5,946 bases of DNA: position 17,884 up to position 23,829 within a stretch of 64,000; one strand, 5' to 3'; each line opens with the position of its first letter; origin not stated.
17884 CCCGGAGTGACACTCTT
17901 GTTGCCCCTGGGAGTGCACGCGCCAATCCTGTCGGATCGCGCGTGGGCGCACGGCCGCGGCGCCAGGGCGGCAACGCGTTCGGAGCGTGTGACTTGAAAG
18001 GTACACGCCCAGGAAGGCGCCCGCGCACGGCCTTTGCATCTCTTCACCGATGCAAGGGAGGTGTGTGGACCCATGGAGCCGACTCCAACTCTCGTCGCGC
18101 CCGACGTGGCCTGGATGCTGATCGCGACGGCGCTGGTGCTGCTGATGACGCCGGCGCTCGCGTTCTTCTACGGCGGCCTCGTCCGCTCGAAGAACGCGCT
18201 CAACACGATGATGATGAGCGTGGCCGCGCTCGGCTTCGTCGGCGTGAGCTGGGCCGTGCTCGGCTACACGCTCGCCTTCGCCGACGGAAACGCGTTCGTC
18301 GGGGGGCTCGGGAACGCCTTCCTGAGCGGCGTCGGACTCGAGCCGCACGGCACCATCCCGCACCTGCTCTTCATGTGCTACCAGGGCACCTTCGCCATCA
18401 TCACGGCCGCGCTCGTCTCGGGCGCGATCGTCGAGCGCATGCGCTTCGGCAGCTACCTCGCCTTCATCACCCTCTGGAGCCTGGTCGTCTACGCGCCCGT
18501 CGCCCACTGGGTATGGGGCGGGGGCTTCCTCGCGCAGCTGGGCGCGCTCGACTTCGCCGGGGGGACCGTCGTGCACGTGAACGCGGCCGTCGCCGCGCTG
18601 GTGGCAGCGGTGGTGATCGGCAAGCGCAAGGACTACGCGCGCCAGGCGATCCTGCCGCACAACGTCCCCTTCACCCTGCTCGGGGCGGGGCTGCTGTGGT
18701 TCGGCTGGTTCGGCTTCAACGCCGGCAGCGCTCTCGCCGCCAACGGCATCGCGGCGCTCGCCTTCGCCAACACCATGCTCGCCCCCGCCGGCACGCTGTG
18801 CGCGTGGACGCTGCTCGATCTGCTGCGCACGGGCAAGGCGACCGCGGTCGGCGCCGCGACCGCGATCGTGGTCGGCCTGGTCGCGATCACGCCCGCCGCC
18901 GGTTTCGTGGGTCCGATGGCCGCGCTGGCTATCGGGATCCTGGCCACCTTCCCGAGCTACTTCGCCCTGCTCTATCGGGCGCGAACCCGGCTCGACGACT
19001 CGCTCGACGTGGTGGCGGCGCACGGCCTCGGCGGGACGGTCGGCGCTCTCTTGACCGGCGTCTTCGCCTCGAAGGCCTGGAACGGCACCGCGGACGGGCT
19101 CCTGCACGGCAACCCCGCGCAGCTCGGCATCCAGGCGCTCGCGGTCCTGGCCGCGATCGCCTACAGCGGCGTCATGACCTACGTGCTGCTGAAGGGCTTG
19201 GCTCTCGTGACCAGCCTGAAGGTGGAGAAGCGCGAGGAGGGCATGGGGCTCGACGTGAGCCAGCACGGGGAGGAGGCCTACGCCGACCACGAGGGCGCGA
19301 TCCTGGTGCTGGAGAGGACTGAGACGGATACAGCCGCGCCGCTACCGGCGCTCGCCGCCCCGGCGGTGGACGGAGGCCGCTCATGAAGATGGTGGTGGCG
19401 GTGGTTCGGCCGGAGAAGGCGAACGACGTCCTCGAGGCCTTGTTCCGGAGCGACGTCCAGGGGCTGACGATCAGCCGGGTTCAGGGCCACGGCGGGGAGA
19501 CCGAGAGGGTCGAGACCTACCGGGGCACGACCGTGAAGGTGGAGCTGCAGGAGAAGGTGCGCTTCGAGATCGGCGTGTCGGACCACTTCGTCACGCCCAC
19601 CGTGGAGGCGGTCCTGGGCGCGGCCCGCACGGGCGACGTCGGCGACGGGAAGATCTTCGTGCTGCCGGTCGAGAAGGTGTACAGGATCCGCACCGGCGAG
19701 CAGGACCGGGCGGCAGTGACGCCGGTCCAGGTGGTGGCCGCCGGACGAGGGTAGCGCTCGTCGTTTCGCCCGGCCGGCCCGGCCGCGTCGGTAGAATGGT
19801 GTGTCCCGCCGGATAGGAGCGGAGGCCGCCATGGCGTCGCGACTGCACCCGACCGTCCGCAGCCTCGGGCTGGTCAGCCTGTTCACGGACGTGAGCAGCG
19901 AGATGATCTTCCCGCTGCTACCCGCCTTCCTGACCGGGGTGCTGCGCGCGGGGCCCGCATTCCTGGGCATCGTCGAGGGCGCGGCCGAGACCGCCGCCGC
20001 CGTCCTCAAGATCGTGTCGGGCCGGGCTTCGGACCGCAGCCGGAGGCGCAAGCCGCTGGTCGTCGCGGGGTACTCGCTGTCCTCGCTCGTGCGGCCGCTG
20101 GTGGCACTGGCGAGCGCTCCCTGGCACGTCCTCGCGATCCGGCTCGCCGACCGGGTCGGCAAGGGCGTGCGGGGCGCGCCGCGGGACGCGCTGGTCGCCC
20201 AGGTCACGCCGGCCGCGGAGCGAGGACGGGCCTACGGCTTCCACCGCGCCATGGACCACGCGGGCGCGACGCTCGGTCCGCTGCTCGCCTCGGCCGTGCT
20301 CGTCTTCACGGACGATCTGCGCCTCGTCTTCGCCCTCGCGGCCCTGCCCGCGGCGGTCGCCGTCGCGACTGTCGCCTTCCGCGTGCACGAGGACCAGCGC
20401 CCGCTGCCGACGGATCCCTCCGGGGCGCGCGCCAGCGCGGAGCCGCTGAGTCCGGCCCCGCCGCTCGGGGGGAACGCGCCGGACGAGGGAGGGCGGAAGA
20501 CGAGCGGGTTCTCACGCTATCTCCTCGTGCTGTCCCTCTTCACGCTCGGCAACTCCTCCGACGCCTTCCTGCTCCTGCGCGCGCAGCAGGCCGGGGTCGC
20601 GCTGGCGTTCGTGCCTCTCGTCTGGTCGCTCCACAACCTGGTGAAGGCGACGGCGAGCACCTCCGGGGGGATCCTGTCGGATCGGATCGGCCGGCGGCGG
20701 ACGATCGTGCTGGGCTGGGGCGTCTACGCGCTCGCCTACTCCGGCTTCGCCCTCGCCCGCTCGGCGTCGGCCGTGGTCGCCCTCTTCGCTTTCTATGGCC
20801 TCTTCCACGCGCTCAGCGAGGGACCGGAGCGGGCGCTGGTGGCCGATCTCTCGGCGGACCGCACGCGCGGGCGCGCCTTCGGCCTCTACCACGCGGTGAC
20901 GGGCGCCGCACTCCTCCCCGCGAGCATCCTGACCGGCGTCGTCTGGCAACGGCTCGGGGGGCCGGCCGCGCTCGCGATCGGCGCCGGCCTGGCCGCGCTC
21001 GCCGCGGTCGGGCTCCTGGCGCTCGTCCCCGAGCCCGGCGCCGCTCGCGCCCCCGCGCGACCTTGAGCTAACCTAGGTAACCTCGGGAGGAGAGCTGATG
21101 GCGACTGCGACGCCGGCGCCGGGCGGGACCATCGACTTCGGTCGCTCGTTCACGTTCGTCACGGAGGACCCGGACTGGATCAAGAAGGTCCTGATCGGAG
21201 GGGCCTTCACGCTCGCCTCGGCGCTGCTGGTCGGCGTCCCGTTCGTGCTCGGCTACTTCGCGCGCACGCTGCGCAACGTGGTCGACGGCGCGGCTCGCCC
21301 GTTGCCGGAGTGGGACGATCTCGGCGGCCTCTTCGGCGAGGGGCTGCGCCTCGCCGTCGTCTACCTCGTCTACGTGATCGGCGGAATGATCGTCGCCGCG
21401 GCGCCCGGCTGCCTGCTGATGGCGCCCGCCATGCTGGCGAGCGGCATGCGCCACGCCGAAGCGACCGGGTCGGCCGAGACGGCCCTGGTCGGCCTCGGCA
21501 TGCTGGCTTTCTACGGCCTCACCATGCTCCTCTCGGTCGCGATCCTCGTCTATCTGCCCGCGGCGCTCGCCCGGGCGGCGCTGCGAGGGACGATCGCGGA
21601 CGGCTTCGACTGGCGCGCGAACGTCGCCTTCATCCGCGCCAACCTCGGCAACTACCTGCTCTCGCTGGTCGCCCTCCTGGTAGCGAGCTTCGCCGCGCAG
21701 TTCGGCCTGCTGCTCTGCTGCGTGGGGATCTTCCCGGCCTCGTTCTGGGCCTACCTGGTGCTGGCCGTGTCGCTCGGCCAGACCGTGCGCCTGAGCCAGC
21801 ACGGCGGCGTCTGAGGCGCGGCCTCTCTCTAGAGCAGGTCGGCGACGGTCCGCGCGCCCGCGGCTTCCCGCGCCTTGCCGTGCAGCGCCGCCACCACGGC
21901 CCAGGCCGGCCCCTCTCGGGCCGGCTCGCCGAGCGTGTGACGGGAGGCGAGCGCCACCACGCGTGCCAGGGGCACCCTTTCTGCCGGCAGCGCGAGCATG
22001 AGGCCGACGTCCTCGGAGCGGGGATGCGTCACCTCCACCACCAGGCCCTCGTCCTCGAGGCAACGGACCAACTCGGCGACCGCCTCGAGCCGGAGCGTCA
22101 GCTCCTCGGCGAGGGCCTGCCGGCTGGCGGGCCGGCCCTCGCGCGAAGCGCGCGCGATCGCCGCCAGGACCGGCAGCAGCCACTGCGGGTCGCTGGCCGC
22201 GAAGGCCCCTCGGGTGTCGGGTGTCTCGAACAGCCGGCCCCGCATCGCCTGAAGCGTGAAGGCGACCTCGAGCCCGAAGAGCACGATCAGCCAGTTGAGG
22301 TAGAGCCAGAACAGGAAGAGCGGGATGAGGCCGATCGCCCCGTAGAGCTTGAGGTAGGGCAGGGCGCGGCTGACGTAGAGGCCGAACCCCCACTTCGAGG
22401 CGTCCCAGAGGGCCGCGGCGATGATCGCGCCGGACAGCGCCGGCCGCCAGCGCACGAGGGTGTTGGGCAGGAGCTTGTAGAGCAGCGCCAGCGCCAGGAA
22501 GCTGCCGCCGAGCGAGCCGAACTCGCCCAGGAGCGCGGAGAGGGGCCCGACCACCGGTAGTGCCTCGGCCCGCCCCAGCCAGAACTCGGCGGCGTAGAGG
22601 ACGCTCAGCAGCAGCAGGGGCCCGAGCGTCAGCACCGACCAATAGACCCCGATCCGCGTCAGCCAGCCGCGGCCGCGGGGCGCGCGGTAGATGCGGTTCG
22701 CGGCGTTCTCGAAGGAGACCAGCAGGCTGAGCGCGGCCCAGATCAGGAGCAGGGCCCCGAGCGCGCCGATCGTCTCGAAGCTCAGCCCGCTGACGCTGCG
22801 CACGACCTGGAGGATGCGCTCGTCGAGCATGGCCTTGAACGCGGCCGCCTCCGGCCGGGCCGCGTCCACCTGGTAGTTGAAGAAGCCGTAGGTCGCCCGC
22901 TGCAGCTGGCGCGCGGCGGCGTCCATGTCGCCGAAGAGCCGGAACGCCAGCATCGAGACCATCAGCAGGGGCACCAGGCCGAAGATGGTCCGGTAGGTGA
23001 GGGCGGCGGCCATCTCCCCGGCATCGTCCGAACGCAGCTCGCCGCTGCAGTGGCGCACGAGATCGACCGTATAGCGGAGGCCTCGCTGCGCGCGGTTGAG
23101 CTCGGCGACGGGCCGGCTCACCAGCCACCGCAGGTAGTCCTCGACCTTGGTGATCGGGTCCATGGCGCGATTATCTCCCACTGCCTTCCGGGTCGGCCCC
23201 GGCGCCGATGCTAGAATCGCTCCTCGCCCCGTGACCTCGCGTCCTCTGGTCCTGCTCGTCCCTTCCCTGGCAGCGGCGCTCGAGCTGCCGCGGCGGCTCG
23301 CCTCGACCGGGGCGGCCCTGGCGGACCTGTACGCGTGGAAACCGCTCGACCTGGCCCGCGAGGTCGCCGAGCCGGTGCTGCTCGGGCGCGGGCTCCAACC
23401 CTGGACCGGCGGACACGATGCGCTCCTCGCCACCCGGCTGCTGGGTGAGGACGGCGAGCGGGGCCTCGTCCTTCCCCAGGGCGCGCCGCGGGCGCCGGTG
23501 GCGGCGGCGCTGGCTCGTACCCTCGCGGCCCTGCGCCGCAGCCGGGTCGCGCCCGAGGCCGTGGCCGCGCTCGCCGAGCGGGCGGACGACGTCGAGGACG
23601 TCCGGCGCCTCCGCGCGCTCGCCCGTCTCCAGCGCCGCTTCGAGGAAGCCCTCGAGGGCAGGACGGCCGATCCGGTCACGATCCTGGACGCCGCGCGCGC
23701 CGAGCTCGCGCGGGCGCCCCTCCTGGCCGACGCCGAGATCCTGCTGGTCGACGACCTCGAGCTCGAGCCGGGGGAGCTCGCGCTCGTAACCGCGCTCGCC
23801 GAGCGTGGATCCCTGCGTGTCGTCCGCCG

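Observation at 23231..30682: AddB-like / AddA-like nucleases with a third Cas4-like PD-(D/E)XK Fe-S nuclease appended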

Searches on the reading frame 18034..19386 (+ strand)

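Call 9: search_protein_families(library=pfam, proteins=[window:18034-19386:+], max_evalue=0.001)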
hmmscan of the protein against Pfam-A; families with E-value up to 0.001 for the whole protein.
window:18034-19386:+ (450 aa): 1 family
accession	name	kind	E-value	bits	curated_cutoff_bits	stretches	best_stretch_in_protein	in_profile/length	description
PF00909.26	Ammonium_transp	-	1.8e-118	396.2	23.2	1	26-416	1-399/399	Ammonium Transporter Family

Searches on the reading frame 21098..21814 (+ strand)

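Call 9: search_protein_families(library=pfam, proteins=[window:21098-21814:+], max_evalue=0.001)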
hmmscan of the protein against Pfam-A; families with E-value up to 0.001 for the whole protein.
window:21098-21814:+ (238 aa): 1 family
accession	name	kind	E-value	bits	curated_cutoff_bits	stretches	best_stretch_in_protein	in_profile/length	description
PF13197.11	DUF4013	-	8.3e-29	101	26.9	1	41-208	7-167/168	Protein of unknown function (DUF4013)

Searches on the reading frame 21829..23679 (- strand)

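Call 9: search_protein_families(library=pfam, proteins=[window:21829-23679:-], max_evalue=0.001)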
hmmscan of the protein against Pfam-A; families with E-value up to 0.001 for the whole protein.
window:21829-23679:- (616 aa): 1 family
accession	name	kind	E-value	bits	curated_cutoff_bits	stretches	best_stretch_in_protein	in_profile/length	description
PF03631.20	Virul_fac_BrkB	-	6.4e-46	157.5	33.7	1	217-478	2-257/259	Virulence factor BrkB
